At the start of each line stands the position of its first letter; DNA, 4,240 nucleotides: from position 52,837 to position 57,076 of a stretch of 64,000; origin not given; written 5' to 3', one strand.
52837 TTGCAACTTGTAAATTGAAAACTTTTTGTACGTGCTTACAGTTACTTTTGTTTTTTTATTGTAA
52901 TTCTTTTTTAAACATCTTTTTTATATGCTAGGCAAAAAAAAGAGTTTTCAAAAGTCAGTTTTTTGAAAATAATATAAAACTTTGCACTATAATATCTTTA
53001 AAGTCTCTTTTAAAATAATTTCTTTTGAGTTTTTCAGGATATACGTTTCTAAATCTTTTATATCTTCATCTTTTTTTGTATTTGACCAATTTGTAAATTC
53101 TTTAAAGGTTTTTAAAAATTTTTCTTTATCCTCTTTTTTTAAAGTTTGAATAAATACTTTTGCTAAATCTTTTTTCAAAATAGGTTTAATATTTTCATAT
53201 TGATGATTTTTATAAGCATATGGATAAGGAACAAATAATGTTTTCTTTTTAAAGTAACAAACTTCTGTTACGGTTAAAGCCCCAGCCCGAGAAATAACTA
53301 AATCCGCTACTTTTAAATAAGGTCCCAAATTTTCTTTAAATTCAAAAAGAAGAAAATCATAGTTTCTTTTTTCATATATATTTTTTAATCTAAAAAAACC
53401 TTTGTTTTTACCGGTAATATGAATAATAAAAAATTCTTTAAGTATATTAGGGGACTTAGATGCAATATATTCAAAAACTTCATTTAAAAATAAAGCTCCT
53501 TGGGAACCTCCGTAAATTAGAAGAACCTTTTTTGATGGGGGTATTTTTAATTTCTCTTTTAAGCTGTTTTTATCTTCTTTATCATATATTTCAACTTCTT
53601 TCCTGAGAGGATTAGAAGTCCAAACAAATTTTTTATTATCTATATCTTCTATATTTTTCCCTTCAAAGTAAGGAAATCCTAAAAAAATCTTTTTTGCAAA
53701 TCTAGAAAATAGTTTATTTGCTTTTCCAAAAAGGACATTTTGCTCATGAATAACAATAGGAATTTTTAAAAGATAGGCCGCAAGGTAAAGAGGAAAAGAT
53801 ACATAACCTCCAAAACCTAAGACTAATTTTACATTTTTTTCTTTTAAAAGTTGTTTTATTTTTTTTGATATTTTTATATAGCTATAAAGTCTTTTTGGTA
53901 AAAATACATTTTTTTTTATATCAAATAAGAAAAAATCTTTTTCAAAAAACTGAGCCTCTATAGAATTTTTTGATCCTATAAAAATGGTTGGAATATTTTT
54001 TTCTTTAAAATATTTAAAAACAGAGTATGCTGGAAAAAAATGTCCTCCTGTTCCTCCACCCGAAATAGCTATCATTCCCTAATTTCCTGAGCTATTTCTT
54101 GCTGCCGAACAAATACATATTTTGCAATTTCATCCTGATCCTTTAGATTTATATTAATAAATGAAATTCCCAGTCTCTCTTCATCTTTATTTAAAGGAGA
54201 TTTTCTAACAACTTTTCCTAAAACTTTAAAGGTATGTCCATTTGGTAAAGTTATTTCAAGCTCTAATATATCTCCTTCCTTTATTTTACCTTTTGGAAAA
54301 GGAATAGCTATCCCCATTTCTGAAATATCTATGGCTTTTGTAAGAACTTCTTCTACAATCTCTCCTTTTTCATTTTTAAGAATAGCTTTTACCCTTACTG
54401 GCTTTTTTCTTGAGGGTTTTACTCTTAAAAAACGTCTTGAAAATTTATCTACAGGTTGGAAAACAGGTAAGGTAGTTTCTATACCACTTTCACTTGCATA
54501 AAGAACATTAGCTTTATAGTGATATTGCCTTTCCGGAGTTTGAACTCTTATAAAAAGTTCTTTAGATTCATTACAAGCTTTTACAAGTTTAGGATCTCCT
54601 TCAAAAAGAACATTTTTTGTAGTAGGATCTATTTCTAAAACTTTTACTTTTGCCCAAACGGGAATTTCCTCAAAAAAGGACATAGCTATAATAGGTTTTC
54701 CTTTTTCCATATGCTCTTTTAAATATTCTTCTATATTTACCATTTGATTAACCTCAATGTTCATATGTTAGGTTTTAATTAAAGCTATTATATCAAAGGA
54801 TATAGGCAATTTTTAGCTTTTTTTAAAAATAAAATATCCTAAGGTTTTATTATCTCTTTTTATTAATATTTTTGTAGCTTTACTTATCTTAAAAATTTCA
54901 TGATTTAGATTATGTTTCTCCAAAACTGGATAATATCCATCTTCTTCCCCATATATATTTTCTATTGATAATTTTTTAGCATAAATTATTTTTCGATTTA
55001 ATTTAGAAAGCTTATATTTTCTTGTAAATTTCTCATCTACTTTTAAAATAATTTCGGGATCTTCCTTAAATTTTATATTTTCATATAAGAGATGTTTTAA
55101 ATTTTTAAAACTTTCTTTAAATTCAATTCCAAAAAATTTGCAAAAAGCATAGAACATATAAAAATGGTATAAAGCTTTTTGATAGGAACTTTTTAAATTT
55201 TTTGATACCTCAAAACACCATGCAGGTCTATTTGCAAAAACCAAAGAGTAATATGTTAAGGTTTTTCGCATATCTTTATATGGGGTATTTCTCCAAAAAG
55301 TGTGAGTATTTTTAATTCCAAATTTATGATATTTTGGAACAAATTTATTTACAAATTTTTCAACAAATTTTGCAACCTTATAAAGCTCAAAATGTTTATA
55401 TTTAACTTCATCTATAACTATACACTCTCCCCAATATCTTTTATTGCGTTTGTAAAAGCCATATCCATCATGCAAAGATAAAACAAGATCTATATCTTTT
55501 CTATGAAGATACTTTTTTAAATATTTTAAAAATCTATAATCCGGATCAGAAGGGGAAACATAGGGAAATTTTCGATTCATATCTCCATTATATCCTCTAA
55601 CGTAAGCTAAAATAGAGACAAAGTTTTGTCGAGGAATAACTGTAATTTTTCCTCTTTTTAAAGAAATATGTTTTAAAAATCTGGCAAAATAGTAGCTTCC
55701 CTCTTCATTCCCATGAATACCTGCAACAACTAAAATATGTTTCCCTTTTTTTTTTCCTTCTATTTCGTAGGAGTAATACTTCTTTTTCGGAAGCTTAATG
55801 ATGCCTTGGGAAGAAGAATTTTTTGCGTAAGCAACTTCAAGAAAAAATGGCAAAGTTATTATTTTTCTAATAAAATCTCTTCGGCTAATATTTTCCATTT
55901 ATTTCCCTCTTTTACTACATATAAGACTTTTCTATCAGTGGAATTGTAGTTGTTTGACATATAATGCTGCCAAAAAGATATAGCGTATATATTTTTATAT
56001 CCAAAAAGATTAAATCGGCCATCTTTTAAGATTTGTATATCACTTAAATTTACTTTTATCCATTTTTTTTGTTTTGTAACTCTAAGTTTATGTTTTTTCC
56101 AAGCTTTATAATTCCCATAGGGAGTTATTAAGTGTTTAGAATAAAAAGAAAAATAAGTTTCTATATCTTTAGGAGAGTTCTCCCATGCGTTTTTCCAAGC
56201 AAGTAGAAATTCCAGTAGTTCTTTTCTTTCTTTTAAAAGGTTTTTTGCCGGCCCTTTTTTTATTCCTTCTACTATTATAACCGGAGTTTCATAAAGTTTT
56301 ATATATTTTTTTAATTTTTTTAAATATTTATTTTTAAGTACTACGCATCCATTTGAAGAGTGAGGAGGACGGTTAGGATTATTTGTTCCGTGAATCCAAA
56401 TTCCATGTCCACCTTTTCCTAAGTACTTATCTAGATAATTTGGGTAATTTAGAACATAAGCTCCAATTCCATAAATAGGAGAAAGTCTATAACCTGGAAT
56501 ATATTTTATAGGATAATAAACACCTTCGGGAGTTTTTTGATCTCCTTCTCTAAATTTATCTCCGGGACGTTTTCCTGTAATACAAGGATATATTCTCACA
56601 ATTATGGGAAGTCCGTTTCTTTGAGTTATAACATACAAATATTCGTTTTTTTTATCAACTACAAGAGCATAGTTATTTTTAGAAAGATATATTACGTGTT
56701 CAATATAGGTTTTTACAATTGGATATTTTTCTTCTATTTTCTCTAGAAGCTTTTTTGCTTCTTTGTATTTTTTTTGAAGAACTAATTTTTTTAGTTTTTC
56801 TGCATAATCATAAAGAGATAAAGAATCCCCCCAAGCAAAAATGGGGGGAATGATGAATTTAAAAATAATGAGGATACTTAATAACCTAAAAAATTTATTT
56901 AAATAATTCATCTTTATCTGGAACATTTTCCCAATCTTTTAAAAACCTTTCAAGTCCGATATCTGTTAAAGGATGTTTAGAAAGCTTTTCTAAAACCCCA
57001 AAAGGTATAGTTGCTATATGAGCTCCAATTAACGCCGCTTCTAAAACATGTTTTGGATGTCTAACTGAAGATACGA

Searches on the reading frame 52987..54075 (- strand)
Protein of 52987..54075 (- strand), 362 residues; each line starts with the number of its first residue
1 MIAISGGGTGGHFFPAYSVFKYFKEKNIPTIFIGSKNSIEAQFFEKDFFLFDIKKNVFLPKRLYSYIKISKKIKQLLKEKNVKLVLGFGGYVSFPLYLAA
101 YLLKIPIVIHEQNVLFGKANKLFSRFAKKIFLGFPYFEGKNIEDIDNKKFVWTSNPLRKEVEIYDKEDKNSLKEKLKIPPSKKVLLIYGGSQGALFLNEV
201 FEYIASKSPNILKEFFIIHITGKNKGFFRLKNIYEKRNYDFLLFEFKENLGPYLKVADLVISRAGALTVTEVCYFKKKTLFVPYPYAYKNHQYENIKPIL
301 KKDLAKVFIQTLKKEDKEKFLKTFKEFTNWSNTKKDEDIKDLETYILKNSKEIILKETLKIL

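Call 77: search_protein_families(library=pfam, proteins=[window:52987-54075:-], max_evalue=0.00001)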
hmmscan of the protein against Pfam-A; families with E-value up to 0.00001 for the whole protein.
window:52987-54075:- (362 aa): 2 families
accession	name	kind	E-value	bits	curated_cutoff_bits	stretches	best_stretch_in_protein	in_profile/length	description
PF04101.22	Glyco_tran_28_C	-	3.5e-30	105.7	22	1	184-314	1-129/166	Glycosyltransferase family 28 C-terminal domain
PF03033.26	Glyco_transf_28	-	6.2e-30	104.5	26.2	1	2-131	1-138/139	Glycosyltransferase family 28 N-terminal domain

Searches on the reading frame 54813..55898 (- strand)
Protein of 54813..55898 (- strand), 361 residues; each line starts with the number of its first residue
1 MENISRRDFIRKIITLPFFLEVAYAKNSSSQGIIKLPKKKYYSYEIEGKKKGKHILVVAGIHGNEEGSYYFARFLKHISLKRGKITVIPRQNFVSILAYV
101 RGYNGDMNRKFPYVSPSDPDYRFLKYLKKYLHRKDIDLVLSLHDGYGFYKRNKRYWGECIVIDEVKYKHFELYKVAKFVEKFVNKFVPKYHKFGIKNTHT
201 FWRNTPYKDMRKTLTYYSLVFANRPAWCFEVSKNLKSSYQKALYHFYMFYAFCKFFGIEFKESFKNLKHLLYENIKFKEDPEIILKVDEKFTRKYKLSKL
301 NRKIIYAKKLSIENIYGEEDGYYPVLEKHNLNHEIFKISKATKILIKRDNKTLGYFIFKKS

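Call 77: search_protein_families(library=pfam, proteins=[window:54813-55898:-], max_evalue=0.00001)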
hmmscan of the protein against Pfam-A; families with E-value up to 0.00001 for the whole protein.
window:54813-55898:- (361 aa): 2 families
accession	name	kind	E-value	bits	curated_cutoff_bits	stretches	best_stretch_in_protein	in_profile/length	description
PF17033.10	Peptidase_M99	-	2.7e-34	119.3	27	1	44-272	28-263/267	Carboxypeptidase controlling helical cell shape catalytic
PF24827.1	AstE_AspA_cat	-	4.3e-07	30.1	25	1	52-144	2-105/192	Succinylglutamate desuccinylase/Aspartoacylase catalytic domain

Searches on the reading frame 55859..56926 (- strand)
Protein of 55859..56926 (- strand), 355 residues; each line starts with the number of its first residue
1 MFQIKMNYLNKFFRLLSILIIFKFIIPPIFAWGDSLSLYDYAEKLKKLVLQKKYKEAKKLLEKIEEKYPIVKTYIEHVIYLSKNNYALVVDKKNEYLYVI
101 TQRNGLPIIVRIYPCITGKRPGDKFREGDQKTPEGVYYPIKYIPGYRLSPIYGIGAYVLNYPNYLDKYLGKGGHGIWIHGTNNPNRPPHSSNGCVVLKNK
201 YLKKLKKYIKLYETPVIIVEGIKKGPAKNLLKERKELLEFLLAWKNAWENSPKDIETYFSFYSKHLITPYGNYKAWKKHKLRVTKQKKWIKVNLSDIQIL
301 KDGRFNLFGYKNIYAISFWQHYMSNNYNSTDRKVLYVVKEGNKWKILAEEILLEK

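Call 75: find_encoding_contigs(protein=window:55859-56926:-, flank=10000, max_places=1)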
Protein window:55859-56926:- (355 aa): no gene with exactly this product is on record in the collection.
